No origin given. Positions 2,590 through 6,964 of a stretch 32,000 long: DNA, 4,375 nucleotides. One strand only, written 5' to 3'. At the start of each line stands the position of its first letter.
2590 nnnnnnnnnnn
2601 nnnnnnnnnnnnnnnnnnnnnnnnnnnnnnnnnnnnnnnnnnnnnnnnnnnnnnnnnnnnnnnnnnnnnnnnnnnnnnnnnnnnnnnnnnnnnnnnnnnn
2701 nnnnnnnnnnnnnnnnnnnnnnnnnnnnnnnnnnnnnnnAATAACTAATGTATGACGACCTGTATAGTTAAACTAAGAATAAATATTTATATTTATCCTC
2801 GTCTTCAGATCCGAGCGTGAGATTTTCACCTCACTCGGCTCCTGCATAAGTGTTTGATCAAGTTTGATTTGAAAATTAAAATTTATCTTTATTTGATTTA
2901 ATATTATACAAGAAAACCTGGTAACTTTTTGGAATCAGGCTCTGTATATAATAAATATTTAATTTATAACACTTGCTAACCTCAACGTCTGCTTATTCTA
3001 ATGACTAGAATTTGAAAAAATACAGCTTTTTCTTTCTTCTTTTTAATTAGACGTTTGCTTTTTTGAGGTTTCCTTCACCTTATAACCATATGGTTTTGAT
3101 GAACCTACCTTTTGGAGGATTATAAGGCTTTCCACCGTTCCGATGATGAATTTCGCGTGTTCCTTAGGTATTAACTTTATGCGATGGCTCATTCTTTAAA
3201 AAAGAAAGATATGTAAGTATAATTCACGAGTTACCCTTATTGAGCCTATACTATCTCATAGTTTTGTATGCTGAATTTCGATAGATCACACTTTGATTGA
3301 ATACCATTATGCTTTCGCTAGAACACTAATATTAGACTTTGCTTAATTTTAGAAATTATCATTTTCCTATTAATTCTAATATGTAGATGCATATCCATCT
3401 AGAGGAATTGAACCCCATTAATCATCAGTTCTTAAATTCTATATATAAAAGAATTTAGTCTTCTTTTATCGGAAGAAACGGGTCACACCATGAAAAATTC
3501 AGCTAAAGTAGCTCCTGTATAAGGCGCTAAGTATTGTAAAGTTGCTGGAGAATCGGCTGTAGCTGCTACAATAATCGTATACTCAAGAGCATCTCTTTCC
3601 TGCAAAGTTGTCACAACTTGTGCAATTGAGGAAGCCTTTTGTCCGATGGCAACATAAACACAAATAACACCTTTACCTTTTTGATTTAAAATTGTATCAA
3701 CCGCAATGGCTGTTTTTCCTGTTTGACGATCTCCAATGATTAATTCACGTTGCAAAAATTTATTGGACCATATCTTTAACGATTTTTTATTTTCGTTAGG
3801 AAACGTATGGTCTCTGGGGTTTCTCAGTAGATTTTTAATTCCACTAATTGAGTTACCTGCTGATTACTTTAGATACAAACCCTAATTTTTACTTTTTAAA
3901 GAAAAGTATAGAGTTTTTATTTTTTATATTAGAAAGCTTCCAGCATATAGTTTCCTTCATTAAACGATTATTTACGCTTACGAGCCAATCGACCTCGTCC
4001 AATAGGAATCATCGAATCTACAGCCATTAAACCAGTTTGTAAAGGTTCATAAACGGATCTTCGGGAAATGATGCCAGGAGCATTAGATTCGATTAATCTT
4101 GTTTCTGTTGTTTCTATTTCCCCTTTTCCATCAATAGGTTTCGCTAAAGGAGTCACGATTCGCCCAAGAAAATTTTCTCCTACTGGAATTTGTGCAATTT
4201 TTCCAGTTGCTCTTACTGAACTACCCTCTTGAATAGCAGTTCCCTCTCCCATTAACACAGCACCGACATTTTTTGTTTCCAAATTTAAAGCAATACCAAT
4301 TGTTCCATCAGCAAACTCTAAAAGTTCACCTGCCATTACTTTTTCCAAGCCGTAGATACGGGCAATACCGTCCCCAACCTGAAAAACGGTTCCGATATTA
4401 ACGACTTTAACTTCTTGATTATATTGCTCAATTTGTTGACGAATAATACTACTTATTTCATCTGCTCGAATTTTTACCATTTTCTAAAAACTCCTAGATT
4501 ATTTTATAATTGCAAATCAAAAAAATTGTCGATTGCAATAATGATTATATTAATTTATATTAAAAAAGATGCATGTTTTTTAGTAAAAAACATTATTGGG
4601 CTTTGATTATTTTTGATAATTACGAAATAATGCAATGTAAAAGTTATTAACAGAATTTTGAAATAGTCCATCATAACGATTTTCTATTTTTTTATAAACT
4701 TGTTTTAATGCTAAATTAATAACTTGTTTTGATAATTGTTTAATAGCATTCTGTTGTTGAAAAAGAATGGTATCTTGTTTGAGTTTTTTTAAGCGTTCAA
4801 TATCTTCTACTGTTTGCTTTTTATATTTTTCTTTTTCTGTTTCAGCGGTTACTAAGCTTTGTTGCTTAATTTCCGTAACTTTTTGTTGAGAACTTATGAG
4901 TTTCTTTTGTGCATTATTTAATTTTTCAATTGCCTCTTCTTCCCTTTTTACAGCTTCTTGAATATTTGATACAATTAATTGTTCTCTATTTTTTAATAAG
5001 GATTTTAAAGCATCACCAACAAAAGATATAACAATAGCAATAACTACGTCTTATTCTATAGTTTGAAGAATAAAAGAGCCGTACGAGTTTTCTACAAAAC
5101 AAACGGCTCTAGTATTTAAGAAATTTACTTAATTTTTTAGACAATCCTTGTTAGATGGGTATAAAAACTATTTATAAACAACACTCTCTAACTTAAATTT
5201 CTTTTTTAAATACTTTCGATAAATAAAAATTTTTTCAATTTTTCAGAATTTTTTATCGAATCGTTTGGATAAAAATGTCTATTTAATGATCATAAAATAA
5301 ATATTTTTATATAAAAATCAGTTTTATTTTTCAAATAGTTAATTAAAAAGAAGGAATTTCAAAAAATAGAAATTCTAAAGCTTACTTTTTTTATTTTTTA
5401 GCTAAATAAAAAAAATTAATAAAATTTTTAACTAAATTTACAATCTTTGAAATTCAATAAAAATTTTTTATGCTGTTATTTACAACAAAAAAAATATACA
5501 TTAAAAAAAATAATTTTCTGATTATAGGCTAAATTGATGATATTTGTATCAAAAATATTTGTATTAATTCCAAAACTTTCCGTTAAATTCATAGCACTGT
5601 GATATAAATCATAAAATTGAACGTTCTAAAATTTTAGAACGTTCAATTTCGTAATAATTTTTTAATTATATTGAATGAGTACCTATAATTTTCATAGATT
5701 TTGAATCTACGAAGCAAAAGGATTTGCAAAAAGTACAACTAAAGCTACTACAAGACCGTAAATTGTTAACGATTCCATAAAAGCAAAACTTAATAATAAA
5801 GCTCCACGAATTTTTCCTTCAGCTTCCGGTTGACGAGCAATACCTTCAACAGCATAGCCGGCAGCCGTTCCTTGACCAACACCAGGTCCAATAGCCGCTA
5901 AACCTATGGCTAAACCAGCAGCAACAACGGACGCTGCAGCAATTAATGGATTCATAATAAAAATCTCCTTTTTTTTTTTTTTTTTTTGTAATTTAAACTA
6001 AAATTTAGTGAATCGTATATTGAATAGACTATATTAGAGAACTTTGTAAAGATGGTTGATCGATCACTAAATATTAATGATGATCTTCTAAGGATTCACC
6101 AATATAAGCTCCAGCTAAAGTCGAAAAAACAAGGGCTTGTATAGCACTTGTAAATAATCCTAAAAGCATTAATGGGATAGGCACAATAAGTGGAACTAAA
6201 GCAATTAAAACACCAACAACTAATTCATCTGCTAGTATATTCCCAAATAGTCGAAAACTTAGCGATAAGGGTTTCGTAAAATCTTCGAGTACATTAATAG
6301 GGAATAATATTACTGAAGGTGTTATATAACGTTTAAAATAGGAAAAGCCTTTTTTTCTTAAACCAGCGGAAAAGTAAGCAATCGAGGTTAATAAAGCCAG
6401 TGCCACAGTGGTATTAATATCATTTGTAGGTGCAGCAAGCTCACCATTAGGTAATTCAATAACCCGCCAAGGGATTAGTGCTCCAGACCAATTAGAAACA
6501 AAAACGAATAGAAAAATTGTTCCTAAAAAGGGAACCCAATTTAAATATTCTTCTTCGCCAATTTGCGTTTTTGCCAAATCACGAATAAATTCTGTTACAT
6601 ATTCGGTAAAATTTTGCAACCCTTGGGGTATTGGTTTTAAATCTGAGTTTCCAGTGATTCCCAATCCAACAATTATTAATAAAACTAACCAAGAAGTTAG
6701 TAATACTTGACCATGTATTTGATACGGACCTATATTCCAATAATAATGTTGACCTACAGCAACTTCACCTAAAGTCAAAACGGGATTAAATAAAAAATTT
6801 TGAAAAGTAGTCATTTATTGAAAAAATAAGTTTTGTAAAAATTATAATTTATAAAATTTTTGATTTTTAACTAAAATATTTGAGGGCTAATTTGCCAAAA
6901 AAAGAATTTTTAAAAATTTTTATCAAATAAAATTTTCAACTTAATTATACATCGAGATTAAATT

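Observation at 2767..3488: ORF-less atpA intron is a close paralogue of the psaA intron, with co-varying EBS1/IBS1, implying intragenomic intron spread and trans-acting maturase dependence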

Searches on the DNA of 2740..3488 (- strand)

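Call 5: search_dna_similar(query=window:2767-3488:-, collection=plasmids, mode=distant)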
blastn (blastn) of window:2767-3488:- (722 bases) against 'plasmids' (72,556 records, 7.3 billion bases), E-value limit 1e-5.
Records with a match: 1; places in all: 1; records where one place covers at least 80% of the query: 0.
Best place of each record, by identity: 80-90% 1.
By first word of the organism name: Crinalium 1.
By predicted mobility (MOB-suite, as given by PLSDB): mobilizable 1.
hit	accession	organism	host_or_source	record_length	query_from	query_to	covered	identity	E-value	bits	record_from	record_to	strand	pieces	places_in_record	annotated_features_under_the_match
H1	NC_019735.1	Crinalium epipsammum PCC 9333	-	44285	646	691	6%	89.1%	3e-6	62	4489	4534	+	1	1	none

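Call 67: search_rna_families(source=window, start=2740, end=2900, threshold=gathering, show_alignments=1)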
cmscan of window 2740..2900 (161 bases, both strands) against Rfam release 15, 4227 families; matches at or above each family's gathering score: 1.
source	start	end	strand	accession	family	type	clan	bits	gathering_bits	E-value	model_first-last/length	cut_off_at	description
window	2767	2843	-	RF00029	Intron_gpII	Intron;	-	54.5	40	1.6e-10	1-77/77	no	Group II catalytic intron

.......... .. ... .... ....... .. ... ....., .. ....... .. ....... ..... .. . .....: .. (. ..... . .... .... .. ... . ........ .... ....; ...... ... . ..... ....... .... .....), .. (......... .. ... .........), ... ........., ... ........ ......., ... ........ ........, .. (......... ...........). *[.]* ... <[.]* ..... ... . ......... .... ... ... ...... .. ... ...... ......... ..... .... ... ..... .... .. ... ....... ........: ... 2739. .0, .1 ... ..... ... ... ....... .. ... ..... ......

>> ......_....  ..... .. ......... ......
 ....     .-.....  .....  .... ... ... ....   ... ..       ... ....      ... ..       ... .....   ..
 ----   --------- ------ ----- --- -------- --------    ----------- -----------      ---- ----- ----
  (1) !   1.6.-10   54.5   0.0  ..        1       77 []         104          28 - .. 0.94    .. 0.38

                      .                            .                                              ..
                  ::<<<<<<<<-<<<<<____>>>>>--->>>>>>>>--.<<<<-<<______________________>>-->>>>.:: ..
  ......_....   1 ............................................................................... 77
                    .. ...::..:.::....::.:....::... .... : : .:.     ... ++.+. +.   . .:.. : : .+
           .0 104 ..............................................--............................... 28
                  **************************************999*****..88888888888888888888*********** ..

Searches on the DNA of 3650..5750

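Call 64: search_rna_families(source=window, start=3650, end=5750, threshold=evalue, max_evalue=1)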
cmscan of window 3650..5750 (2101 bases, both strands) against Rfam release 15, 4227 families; matches with E-value up to 1: 1.
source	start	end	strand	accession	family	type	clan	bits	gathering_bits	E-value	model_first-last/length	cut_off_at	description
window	5607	5661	+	RF00842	MIR403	Gene; miRNA;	-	22.4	70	0.15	1-115/115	no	MIR403 microRNA precursor family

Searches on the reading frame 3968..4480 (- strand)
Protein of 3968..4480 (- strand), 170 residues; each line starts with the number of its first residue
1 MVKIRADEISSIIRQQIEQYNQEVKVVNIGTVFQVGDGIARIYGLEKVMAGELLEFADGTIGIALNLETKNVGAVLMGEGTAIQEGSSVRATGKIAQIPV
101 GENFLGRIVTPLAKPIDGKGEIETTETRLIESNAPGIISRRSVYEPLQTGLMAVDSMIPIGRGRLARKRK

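Call 9: search_protein_families(library=pfam, proteins=[window:3968-4480:-])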
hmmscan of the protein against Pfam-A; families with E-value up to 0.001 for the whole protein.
window:3968-4480:- (170 aa): 2 families
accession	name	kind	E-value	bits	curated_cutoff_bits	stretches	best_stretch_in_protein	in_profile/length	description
PF02874.29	ATP-synt_ab_N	-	7.1e-17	62.1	20.9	1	28-93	4-69/69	ATP synthase alpha/beta family, beta-barrel domain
PF09378.16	HAS-barrel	-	0.00024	21.6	25.2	0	29-80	5-50/90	HAS barrel domain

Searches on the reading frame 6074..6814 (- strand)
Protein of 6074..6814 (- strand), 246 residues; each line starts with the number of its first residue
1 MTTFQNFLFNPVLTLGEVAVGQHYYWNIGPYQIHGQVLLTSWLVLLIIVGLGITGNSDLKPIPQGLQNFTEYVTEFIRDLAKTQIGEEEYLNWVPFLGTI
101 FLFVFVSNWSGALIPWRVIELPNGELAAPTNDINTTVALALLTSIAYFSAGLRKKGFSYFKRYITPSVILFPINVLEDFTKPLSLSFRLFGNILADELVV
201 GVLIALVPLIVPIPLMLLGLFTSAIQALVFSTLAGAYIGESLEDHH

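Call 9: search_protein_families(library=pfam, proteins=[window:6074-6814:-])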
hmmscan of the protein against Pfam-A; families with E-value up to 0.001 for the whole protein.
window:6074-6814:- (246 aa): 1 family
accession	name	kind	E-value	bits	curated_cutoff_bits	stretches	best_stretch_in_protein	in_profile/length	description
PF00119.25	ATP-synt_A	-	3.1e-49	168.2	33.9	1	39-238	2-216/217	ATP synthase A chain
